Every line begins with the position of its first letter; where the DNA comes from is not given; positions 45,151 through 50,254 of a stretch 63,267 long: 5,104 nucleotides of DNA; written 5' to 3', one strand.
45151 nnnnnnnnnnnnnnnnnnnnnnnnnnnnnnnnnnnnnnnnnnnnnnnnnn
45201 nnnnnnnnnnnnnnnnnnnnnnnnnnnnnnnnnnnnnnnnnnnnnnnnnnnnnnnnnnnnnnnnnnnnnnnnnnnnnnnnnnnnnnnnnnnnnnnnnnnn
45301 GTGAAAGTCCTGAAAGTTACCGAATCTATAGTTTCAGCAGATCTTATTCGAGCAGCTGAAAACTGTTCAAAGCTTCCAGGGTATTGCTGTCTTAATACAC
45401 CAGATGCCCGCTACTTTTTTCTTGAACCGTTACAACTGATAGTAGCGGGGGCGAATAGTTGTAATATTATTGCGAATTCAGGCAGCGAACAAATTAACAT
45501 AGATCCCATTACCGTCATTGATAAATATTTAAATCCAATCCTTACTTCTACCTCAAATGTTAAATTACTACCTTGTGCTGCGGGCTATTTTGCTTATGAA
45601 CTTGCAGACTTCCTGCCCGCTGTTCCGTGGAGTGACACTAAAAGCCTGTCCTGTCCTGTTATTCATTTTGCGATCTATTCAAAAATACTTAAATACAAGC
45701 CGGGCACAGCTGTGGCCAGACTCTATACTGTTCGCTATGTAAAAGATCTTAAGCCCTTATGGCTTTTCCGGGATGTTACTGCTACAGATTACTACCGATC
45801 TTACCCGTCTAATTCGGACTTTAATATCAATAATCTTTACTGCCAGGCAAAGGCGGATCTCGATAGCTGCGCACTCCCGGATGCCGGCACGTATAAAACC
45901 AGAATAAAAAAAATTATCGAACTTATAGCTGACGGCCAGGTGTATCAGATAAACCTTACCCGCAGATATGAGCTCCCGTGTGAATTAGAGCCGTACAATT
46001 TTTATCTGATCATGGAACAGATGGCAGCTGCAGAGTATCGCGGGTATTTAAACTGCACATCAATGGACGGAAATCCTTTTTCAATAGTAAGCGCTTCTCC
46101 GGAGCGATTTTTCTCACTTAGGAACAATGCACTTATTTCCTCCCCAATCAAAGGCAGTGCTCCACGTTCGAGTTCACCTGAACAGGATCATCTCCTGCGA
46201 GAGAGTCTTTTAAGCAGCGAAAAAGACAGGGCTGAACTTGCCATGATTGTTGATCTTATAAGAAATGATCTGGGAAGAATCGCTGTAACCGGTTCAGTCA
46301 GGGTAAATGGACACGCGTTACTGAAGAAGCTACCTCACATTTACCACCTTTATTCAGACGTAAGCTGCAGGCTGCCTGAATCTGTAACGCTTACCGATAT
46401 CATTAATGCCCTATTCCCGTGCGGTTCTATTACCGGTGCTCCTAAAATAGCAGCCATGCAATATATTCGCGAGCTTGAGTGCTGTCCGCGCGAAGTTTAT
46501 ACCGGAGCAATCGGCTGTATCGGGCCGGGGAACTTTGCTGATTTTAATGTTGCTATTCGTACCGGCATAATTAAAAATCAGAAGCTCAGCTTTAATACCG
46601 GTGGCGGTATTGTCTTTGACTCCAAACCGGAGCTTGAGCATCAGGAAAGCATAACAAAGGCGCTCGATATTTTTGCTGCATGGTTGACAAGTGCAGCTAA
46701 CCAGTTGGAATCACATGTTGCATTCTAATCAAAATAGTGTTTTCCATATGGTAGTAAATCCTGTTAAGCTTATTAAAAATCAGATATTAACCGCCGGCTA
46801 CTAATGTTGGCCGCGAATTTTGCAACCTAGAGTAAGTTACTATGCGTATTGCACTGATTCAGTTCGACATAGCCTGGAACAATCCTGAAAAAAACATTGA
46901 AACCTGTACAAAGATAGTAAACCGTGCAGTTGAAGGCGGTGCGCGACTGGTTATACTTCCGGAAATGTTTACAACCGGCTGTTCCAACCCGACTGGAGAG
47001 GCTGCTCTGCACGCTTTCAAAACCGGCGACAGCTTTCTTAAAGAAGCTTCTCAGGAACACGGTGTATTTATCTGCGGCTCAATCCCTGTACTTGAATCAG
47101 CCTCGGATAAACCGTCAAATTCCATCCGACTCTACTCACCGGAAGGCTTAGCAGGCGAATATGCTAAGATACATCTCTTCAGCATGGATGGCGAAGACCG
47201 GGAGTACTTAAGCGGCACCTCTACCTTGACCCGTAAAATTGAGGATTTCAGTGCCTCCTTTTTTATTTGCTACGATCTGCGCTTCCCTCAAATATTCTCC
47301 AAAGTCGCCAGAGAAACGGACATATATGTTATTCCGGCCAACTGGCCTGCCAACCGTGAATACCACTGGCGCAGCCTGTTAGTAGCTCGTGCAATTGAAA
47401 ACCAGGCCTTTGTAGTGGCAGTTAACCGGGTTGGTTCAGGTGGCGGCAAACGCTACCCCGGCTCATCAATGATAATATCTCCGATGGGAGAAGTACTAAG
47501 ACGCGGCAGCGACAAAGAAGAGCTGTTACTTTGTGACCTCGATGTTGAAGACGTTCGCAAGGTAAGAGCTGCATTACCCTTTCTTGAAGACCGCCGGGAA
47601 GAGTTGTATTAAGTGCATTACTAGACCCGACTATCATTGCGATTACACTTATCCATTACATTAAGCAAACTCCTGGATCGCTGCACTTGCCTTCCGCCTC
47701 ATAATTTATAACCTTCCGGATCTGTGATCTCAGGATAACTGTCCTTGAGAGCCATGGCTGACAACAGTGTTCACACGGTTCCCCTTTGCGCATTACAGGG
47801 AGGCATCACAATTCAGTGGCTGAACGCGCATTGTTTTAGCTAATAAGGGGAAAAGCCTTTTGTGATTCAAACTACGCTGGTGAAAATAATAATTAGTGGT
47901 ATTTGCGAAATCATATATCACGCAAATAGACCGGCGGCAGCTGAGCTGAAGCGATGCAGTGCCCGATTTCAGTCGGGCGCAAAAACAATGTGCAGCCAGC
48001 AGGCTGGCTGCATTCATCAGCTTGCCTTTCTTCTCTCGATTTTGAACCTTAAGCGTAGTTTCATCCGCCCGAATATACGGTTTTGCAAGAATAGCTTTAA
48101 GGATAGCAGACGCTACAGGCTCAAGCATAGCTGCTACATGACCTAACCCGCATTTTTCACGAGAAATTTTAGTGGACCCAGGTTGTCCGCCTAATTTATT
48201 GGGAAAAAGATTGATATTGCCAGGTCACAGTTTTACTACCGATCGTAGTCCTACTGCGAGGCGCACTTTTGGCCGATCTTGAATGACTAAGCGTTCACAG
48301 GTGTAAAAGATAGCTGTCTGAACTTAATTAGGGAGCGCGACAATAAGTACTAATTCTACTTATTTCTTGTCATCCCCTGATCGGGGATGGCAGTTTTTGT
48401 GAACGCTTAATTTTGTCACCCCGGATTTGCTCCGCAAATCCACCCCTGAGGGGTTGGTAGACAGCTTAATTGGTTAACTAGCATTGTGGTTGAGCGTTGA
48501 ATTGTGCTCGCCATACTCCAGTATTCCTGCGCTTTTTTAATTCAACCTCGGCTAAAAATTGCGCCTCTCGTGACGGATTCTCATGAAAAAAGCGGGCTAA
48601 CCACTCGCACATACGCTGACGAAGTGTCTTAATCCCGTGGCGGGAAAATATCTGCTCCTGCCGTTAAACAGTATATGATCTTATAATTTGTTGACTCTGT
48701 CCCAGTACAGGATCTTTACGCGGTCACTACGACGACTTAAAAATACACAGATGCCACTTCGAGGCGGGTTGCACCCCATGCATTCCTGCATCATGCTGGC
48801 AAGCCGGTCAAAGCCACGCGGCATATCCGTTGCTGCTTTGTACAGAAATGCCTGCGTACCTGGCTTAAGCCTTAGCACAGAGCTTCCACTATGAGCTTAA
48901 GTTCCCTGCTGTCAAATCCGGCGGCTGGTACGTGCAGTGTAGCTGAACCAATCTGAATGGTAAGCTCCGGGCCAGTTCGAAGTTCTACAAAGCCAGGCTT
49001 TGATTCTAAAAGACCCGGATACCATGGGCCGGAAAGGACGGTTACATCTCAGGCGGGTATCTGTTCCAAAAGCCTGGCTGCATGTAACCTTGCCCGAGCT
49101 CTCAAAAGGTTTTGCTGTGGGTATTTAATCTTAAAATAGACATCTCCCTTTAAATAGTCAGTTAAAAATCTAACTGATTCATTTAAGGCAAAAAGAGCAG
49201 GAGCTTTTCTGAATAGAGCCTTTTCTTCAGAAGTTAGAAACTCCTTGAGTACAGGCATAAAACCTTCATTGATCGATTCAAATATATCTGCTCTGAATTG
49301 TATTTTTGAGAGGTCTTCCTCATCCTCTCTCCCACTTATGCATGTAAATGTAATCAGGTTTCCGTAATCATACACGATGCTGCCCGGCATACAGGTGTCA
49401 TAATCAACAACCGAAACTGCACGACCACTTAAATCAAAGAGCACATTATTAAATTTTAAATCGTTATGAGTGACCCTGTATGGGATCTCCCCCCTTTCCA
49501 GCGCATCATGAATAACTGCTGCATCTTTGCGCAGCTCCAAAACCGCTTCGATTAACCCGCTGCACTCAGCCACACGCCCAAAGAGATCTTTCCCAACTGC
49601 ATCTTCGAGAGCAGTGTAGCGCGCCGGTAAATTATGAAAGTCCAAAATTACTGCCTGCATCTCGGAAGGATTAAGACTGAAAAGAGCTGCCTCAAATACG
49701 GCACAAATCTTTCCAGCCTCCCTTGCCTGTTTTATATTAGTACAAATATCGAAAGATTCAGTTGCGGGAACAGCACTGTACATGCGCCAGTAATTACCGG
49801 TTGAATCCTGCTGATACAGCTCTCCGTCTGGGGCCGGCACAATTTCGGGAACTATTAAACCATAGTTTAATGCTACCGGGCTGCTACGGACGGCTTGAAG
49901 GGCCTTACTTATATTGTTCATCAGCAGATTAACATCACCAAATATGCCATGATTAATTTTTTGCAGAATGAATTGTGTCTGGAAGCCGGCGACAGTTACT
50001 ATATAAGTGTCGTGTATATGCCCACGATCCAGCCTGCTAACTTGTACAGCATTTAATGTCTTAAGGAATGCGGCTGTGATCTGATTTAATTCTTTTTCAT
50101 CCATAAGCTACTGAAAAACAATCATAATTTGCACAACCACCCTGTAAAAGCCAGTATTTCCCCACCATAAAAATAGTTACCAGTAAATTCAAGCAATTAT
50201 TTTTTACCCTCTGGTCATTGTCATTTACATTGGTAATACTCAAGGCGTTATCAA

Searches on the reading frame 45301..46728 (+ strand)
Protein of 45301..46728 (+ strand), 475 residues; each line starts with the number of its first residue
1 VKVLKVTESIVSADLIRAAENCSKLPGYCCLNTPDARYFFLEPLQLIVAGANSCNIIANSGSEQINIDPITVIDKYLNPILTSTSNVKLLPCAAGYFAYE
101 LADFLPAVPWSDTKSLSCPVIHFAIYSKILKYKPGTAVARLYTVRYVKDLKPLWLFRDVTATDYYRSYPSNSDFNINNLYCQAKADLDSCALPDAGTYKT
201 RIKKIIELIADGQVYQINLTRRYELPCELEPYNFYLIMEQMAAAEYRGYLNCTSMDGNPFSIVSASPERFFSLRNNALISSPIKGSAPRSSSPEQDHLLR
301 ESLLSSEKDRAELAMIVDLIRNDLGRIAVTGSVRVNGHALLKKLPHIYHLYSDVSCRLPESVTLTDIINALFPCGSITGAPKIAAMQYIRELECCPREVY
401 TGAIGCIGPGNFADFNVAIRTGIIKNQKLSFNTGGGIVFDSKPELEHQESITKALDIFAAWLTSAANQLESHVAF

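Call 8: search_protein_families(library=pfam, proteins=[window:45301-46728:+], max_evalue=0.01)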
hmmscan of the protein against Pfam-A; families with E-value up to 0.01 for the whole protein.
window:45301-46728:+ (475 aa): 2 families
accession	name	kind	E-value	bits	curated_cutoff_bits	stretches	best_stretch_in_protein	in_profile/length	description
PF00425.24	Chorismate_bind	-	2.4e-81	273.5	27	1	197-453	4-257/257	chorismate binding enzyme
PF04715.19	Anth_synt_I_N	-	1.2e-06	29.3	23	1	42-130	37-129/140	Anthranilate synthase component I, N terminal region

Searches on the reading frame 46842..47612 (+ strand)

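Call 8: search_protein_families(library=pfam, proteins=[window:46842-47612:+], max_evalue=0.01)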
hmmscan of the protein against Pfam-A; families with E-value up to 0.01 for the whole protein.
window:46842-47612:+ (256 aa): 1 family
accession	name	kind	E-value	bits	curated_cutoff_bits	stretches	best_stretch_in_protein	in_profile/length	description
PF00795.27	CN_hydrolase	-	2.5e-39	135.6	23.2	1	2-242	1-255/256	Carbon-nitrogen hydrolase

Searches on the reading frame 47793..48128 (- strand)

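Call 57: search_protein_families(library=pfam, proteins=[window:47793-48128:-], max_evalue=1)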
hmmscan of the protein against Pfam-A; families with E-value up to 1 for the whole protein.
window:47793-48128:- (111 aa): 1 family
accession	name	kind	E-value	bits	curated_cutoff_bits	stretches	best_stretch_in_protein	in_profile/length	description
PF03050.20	DDE_Tnp_IS66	-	4.5e-05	23.4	23.1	1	2-35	53-85/284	Transposase IS66 family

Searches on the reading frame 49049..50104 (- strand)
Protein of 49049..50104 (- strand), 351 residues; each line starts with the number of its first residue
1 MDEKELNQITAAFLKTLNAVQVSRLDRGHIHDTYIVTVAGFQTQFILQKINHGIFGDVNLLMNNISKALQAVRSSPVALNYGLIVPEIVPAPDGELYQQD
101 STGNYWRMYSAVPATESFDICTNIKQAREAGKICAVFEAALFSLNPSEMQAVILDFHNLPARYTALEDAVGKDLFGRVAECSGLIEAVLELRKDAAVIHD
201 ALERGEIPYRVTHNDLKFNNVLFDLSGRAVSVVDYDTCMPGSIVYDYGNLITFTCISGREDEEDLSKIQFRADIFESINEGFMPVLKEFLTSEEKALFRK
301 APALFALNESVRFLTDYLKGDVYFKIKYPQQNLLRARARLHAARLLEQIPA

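Call 8: search_protein_families(library=pfam, proteins=[window:49049-50104:-], max_evalue=0.01)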
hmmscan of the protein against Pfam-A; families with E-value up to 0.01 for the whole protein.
window:49049-50104:- (351 aa): 3 families
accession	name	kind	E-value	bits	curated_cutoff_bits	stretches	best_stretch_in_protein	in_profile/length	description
PF01636.29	APH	-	3.8e-12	46.9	23.2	1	22-256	2-215/239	Phosphotransferase enzyme family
PF19974.5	TCAD9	-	0.00065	19.4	40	1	203-268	293-358/429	Ternary complex associated domain 9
PF01633.27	Choline_kinase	-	0.0062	16.3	29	1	191-268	144-221/300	Choline/ethanolamine kinase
